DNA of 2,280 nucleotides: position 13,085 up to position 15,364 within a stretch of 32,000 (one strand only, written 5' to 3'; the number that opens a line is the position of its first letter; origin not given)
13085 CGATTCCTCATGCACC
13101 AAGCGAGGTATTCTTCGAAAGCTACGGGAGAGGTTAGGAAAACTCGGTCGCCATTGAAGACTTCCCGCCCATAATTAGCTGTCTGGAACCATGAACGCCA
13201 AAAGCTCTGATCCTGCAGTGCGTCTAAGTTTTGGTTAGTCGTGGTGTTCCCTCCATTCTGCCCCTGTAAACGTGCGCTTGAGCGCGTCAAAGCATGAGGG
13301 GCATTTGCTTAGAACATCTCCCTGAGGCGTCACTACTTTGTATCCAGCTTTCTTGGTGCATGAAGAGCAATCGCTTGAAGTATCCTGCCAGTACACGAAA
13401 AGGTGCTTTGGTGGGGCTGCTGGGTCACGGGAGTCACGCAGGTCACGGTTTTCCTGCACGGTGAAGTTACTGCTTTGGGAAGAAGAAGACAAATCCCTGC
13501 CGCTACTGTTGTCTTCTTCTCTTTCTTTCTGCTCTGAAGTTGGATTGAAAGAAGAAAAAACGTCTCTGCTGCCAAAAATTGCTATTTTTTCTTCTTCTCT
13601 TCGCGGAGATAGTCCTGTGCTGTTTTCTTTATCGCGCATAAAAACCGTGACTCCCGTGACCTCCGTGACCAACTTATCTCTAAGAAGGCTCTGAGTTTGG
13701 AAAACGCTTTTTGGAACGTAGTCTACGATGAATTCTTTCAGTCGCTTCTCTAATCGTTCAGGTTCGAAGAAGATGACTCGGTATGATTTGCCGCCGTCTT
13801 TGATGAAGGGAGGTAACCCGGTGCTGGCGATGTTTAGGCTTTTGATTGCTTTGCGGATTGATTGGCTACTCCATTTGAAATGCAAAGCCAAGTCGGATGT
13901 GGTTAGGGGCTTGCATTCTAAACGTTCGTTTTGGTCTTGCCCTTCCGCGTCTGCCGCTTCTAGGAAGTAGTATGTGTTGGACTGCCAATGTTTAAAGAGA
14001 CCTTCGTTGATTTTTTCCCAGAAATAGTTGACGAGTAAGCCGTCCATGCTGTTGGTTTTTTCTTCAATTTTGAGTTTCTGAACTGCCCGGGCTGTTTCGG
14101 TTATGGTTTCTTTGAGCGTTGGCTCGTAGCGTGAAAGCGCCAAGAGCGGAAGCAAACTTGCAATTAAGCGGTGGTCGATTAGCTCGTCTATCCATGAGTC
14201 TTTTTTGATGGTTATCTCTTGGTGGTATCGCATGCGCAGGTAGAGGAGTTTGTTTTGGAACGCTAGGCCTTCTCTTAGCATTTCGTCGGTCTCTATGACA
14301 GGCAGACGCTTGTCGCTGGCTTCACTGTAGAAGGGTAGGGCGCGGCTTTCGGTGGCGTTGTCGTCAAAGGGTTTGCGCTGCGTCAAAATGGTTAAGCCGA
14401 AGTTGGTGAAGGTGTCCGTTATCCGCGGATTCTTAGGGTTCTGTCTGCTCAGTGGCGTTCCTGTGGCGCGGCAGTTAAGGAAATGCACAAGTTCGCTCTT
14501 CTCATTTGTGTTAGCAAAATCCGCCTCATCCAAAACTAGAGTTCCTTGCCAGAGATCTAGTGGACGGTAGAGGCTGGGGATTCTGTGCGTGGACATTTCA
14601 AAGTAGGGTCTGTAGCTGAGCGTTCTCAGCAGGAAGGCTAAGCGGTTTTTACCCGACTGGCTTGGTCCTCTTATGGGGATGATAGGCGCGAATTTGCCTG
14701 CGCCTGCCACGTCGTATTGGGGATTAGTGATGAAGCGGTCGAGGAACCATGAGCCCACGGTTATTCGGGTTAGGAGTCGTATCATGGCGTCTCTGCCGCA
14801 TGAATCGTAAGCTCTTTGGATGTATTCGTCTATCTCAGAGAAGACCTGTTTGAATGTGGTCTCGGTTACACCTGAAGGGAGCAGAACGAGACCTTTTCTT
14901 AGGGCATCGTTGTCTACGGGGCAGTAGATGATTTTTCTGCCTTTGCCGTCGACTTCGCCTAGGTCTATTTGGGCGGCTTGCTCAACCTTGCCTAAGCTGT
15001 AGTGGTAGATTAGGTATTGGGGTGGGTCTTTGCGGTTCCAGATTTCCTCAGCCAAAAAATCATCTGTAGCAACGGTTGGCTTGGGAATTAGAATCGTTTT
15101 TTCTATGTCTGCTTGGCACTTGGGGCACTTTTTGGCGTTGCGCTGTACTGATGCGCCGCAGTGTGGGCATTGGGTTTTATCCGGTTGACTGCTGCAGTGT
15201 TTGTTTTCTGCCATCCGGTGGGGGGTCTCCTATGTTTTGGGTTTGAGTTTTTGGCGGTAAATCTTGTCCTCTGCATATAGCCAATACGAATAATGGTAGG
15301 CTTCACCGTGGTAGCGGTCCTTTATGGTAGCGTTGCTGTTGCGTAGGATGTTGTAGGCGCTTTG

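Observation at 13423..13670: Symmetric iteron-hairpin-hairpin-iteron module embedded in the helicase ORF: candidate replication origin of the element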

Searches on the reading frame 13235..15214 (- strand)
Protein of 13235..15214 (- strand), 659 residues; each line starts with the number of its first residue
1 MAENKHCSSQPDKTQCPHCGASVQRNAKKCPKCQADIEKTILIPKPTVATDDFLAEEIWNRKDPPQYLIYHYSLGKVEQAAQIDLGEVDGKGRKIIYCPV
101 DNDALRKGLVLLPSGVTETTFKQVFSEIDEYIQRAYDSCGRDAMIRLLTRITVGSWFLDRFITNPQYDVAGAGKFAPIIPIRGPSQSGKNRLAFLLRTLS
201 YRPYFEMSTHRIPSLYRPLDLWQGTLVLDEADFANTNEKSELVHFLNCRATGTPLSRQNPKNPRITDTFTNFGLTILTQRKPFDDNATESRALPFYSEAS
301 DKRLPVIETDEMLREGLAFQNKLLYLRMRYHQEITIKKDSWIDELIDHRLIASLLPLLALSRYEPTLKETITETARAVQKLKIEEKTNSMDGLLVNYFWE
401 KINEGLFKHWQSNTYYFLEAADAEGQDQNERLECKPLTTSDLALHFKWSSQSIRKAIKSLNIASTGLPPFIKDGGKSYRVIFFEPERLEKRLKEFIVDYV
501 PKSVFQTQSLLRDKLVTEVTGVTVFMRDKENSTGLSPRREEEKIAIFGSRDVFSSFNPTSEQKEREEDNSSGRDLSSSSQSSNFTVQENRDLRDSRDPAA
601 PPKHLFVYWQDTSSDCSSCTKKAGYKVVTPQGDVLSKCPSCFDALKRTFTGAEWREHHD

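Call 7: search_protein_families(library=pfam, proteins=[window:13235-15214:-], max_evalue=0.01)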
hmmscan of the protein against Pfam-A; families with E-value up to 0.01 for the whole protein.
window:13235-15214:- (659 aa): 3 families
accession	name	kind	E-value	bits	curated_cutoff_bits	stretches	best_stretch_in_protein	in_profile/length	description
PF13248.11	Zn_ribbon_3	-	2.2e-05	24.2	27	1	13-37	2-26/26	zinc-ribbon domain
PF13240.11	Zn_Ribbon_1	-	0.0022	18.2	25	1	16-33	2-19/23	zinc-ribbon domain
PF12773.13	DZR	-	0.0055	17.3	27.3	1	6-33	17-44/45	Double zinc ribbon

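Call 10: find_homologous_proteins(query=window:13235-15214:-, max_evalue=0.001)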
Query window:13235-15214:- (659 aa): 212 proteins with E <= 0.001 among 8000 candidates; the best 120 are listed.
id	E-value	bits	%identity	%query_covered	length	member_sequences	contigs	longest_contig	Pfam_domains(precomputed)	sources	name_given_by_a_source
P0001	0.0e+0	1353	88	100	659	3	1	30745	-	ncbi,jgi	jgi:hypothetical protein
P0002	0.0e+0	1352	89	100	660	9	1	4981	-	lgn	-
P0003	0.0e+0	1332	88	100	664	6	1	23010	PF13248.12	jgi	-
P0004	0.0e+0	1320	89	100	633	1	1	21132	-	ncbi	ncbi:MAG: zinc ribbon domain-containing protein [Candidatus Bathyarchaeales archaeon]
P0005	0.0e+0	1301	85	100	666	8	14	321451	PF13248.12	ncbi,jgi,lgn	jgi:hypothetical protein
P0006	0.0e+0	1269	83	100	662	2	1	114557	PF13248.12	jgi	jgi:ribosomal protein L40E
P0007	0.0e+0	1235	82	99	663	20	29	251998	-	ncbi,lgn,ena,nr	ncbi:MAG: hypothetical protein PHY74_06790 [Candidatus Bathyarchaeota archaeon]|nr:hypothetical prot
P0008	0.0e+0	1217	85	95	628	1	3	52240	PF13248.12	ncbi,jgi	jgi:hypothetical protein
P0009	0.0e+0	1060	72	100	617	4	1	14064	-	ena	-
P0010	0.0e+0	1019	87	78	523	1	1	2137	-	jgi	jgi:hypothetical protein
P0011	8.3e-261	885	71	80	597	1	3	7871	-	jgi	jgi:hypothetical protein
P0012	3.8e-258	876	71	79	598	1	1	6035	-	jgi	jgi:ribosomal protein L40E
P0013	2.3e-256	870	60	97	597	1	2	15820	-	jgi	jgi:ribosomal protein L40E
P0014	3.0e-253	860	59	98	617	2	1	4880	-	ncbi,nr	ncbi:zinc ribbon domain-containing protein [Candidatus Bathyarchaeota archaeon]|nr:zinc ribbon domai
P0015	1.0e-245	835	59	98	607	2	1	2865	-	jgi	jgi:ribosomal protein L40E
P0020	6.3e-222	757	66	75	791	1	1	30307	PF09250.17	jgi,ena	-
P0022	1.0e-220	753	66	74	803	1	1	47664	PF09250.17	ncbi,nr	ncbi:MAG: bifunctional DNA primase/polymerase [Candidatus Bathyarchaeota archaeon]|nr:bifunctional D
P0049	2.1e-211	722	60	79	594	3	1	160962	-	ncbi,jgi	jgi:hypothetical protein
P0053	6.7e-208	710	71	66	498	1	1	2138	-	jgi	jgi:hypothetical protein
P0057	1.2e-206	706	49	99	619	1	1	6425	PF12773.14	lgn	-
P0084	9.2e-190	650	54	79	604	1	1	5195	-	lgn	-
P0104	8.8e-183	627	50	88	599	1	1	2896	-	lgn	-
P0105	3.6e-182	625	57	72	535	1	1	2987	-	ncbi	-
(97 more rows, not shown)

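Call 13: find_related_loci(query=A1, collection=genome_contigs, flank=8000)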
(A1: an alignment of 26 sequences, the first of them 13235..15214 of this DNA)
Query A1 (659 aa) in genome_contigs; peptide patterns used: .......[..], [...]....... (x = any residue, [..] = any of these).
44 stretches matched a pattern; 19 encode a relative of the query (tblastn E <= 1e-3); 19 distinct loci.
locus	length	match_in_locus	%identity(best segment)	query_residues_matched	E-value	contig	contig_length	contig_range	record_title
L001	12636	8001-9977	88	1-659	0e+0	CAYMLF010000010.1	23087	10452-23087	MAG TPA_asm: uncultured Candidatus Bathyarchaeia archaeon isolate binchicken_co43_195 genome assembly, contig: NODE_3797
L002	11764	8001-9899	89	1-659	0e+0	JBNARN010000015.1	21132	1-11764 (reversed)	MAG: Candidatus Bathyarchaeales archaeon isolate Kamch4316-2DMB-16 bin3.fa-15, whole genome shotgun sequence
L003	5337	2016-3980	82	10-659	0e+0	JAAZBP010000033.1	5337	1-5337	MAG: Crenarchaeota archaeon isolate AS06rmzACSIP_615 68779_AS06, whole genome shotgun sequence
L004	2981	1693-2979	86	10-438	0e+0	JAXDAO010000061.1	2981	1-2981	MAG: Candidatus Bathyarchaeia archaeon isolate POMEDNA-A10 Raw1_k127_89359, whole genome shotgun sequence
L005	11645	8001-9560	63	7-532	0e+0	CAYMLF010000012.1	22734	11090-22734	MAG TPA_asm: uncultured Candidatus Bathyarchaeia archaeon isolate binchicken_co43_195 genome assembly, contig: NODE_3903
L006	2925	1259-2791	63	7-523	0e+0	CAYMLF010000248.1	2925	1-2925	MAG TPA_asm: uncultured Candidatus Bathyarchaeia archaeon isolate binchicken_co43_195 genome assembly, contig: NODE_5623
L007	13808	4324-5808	64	20-525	0e+0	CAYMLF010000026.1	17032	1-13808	MAG TPA_asm: uncultured Candidatus Bathyarchaeia archaeon isolate binchicken_co43_195 genome assembly, contig: NODE_5998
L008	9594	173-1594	66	38-523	0e+0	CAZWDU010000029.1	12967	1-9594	MAG TPA_asm: uncultured Candidatus Bathyarchaeia archaeon isolate binchicken_co43_174 genome assembly, contig: NODE_8619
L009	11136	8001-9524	63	10-523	0e+0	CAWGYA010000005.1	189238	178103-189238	MAG: Candidatus Bathyarchaeota archaeon isolate MFD02416.bin.1.292 genome assembly, contig: contig_63669, whole genome s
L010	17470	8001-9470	64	39-536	0e+0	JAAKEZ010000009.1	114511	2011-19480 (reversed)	Candidatus Bathyarchaeota archaeon A05DMB-2 NODE_127_length_114511_cov_10.921201, whole genome shotgun sequence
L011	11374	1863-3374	63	27-542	0e+0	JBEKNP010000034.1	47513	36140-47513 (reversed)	MAG: Candidatus Bathyarchaeia archaeon isolate SPRUCE 41 SPRUCE_41_34, whole genome shotgun sequence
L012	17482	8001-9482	65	12-504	0e+0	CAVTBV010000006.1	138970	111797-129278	MAG: Candidatus Bathyarchaeota archaeon isolate MFD02416.bin.1.399 genome assembly, contig: contig_24515, whole genome s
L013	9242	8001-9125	67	38-412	0e+0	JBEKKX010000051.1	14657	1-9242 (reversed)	MAG: Candidatus Bathyarchaeia archaeon isolate SPRUCE 357 SPRUCE_357_51, whole genome shotgun sequence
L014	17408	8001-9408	66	43-523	0e+0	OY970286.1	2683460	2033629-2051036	MAG: uncultured archaeon isolate MFD02416.bin.1.261 genome assembly, chromosome: 1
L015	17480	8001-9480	71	26-520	9e-143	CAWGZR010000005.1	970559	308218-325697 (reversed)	MAG: Candidatus Bathyarchaeota archaeon isolate MFD01476.bin.1.243 genome assembly, contig: contig_18293, whole genome s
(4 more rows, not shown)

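Call 17: find_related_loci(query=A1, collection=metagenome_contigs, flank=4000)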
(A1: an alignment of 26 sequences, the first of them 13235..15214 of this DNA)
Query A1 (659 aa) in metagenome_contigs; peptide patterns used: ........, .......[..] (x = any residue, [..] = any of these).
115 stretches matched a pattern; 57 encode a relative of the query (tblastn E <= 1e-3); 57 distinct loci.
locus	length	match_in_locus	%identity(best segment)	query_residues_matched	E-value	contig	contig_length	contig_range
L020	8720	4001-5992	88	1-659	0e+0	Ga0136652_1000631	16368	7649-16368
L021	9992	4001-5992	88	1-659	0e+0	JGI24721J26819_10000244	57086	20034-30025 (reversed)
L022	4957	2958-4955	85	1-659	0e+0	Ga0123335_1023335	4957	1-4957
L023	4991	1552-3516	82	10-659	0e+0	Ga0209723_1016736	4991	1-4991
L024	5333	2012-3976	82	10-659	0e+0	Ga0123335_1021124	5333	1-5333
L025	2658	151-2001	72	1-659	0e+0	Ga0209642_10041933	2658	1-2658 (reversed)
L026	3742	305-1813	66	38-551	0e+0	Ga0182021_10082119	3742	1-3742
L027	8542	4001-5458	66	31-524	0e+0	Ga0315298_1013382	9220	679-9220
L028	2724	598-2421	51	4-656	0e+0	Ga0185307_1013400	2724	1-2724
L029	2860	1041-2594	62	20-532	0e+0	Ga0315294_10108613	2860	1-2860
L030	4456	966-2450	64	20-525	0e+0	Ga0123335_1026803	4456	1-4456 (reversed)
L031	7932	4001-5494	64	15-523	0e+0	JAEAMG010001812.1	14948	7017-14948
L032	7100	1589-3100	63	27-542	0e+0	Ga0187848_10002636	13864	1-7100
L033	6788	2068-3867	50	13-656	0e+0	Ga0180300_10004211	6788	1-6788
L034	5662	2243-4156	51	16-656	0e+0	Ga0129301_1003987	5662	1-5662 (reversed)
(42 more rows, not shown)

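Call 30: search_protein_families(library=phrogs, proteins=[window:13235-15214:-], max_evalue=0.01)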
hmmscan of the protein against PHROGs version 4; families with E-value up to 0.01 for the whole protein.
window:13235-15214:- (659 aa): 3 families
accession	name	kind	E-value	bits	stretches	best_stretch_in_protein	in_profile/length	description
phrog_8436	-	unknown function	1.2e-05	26.4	1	4-44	54-91/110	-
phrog_6586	-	unknown function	8.9e-05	23.4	1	14-40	4-30/129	-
phrog_8032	-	unknown function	0.0053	17.9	1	8-44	68-104/173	-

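Call 31: search_solved_structures(query=A1, max_evalue=1)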
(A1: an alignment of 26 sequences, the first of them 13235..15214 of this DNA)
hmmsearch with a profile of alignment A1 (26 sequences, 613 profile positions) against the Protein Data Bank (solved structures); distinct sequences matched with E-value up to 1: 1.
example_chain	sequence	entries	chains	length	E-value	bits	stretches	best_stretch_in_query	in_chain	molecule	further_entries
3tgn_A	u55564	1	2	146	0.0059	18.2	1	432-509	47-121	Adc operon repressor AdcR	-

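Call 45: predict_structure(alignment_id=A2)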
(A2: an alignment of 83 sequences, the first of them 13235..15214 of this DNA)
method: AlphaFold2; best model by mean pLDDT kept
length: 659 residues; sequences in the alignment: 83
mean_pLDDT: 71.4   pTM: 0.59
mean pLDDT of the five models: 71.4, 70.9, 70.0, 69.0, 68.7
residues with pLDDT >= 90: 205; 70-90: 213; 50-70: 62; < 50: 179
segments of 3 or more residues with pLDDT < 50: 1-10, 177-185, 205-215, 217-219, 226-257, 267-294, 515-600
pLDDT, mean of each block of 10 residues (from residue 1): 37 71 77 76 90 94 95 94 91 90 78 93 92 84 79 84 73 53 55 81 52 46 49 42 45 47 54 34 39 53 71 91 95 87 80 84 84 81 82 94 91 91 70 88 92 91 90 87 93 89 83 48 32 31 29 30 29 27 29 39 88 94 95 96 96 89
secondary structure, 60 per line:
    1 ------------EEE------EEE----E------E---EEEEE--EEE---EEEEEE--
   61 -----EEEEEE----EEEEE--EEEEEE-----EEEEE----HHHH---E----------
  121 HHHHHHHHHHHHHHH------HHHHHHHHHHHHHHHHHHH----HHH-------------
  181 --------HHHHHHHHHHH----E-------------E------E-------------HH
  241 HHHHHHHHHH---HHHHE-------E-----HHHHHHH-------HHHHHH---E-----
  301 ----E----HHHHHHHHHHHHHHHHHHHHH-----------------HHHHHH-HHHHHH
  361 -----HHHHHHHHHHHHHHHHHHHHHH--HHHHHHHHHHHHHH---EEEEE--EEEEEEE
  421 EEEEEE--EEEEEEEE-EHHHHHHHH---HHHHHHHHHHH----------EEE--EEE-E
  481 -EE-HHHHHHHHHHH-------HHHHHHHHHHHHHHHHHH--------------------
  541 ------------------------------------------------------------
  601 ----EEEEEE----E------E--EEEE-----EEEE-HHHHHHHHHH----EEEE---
elements in order (helices of 4 or more, strands of 3 or more residues): E13-15 E22-24 E40-44 E47-49 E53-58 E66-71 E76-80 E83-88 E94-98 H103-106 H121-135 H142-160 H189-199 H239-250 H254-257 H272-278 H286-291 H310-330 H348-353 H355-360 H366-387 H390-403 E407-411 E414-426 E429-436 H439-446 H450-460 E471-473 E476-478 H485-495 H503-520 E605-610 E625-628 E634-637 H639-648 E653-656

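Call 49: fold_search(model_id=the predicted structure, library=pdb)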
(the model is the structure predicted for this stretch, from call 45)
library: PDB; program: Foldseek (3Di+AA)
matches with E <= 10: 400; with E <= 0.001: 0
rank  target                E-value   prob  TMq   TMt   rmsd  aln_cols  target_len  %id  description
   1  2yr2_A                8.5e-02  0.82  0.10  0.37  14.8       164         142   16  Crystal Structure of the Hypothetical regulator from Sulfolobus tokodaii (released 2007-10-02)
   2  3gfi_A                1.4e-01  0.47  0.09  0.33  13.6       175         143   13  Crystal structure of ST1710 complexed with its promoter DNA (released 2009-08-25)
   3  3gfl                  1.6e-01  0.66  0.11  0.40  14.4       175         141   14  Crystal structure of the ST1710 mutant (R90A) protein (released 2009-08-25)
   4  2gxg                  2.0e-01  0.44  0.10  0.35  14.1       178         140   14  Crystal structure of EmrR homolog from hyperthermophilic archaea Sulfolobus tokodaii strain7 (released 2007-03-20)
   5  2yr2_B                2.2e-01  0.57  0.09  0.35  14.2       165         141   16  Crystal Structure of the Hypothetical regulator from Sulfolobus tokodaii (released 2007-10-02)
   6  3gfj                  2.3e-01  0.38  0.10  0.35  13.2       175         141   13  Crystal structure of the ST1710 mutant (R89A) protein (released 2009-08-25)
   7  5vfx_D                2.4e-01  0.87  0.11  0.53   5.0       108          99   12  Structure of an accessory protein of the pCW3 relaxosome in complex with the origin of transfer (oriT) DNA (released 2018-04-18)
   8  3gfm                  2.6e-01  0.60  0.10  0.37  14.2       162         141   17  Crystal structure of the ST1710 mutant (K91A) protein (released 2009-08-25)
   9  4rgj                  2.6e-01  0.03  0.09  0.11  24.4       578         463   12  Apo crystal structure of CDPK4 from Plasmodium falciparum, PF3D7_0717500 (released 2014-10-29)
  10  5vfx_A                3.6e-01  0.82  0.11  0.53   4.6       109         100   11  Structure of an accessory protein of the pCW3 relaxosome in complex with the origin of transfer (oriT) DNA (released 2018-04-18)
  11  5vfx_F                4.0e-01  0.85  0.12  0.57   4.6       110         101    8  Structure of an accessory protein of the pCW3 relaxosome in complex with the origin of transfer (oriT) DNA (released 2018-04-18)
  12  6xjf_B                4.5e-01  0.33  0.06  0.30  14.3        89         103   18  X-ray crystal structure of Pyrococcus furiosus general transcription factor TFE-alpha (SeMet labeled protein) (released 2020-07-08)
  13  6wjj_I                4.8e-01  0.03  0.09  0.08  26.2       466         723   13  Anthrax octamer prechannel bound to full-length lethal factor (released 2020-12-16)
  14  9ix6_A                4.8e-01  0.02  0.08  0.08  31.9       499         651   10  Cryo-EM structure of Cas12X2 with crRNA (released 2026-02-04)
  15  4lll_O                5.6e-01  0.44  0.11  0.42  14.1       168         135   11  Crystal structure of S. aureus MepR-DNA complex (released 2014-05-14)
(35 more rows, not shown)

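Call 54: find_encoding_contigs(protein=P0057, flank=1500, max_places=2)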
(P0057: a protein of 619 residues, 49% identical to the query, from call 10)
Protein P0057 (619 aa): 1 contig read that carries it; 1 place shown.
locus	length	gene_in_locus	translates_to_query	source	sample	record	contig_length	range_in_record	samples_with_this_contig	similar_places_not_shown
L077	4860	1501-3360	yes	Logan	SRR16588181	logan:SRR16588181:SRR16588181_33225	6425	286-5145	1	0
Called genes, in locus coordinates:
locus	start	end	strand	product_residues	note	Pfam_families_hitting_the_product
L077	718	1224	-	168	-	-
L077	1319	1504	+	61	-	PF08681:TacA1 (faint)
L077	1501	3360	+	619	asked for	PF12773:DZR (faint)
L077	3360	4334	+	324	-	-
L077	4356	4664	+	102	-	-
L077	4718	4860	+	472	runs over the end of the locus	PF00589:Phage_integrase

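Call 55: search_protein_families(library=ncbifam, proteins=[window:13235-15214:-, P0020], max_evalue=0.01)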
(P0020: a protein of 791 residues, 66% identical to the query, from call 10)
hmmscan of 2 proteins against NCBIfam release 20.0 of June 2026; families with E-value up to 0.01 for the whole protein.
window:13235-15214:- (659 aa): 0 families

P0020 (791 aa): 3 families
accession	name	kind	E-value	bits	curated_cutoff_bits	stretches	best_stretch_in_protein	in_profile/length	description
NF002588.0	PRK02249.1-2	equivalog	3.1e-06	26.8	439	1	160-282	201-327/360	DNA primase regulatory subunit PriL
NF002589.0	PRK02249.1-3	equivalog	0.00012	21.7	339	1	190-272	241-332/348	DNA primase regulatory subunit PriL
NF002591.0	PRK02249.1-5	equivalog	0.00053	19.2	479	1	190-282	227-325/351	DNA primase regulatory subunit PriL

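Call 57: find_encoding_contigs(protein=P0053, flank=600, max_places=1)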
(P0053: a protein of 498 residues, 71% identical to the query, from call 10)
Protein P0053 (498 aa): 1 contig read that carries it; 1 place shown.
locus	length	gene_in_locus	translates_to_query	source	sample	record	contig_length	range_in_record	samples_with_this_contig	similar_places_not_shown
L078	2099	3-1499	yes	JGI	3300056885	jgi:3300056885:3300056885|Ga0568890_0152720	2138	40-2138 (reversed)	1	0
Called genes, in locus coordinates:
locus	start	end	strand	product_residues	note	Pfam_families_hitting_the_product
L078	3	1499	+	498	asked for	?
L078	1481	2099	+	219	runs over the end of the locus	?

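Call 58: find_encoding_contigs(protein=P0084, flank=600, max_places=1)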
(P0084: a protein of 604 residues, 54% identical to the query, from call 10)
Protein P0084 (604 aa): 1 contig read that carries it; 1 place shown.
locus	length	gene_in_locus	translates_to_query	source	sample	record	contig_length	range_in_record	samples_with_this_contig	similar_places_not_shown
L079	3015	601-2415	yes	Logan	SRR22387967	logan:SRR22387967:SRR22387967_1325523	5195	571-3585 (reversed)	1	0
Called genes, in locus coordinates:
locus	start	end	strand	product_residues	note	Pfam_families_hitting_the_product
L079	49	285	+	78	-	-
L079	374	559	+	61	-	-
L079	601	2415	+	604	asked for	-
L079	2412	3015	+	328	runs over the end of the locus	PF21686:LigD_Prim-Pol (weak), PF01896:DNA_primase_S (faint)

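Call 59: find_encoding_contigs(protein=P0049, flank=600, max_places=1)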
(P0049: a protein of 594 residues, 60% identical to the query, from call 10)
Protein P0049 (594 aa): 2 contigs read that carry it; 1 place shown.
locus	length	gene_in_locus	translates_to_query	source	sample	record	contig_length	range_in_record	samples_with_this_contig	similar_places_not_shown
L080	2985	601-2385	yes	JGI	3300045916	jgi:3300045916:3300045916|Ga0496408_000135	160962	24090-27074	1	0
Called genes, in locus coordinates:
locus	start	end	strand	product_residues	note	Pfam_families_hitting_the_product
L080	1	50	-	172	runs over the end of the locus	-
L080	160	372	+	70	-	-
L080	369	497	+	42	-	-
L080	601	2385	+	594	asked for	-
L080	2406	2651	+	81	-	PF26457:DUF8136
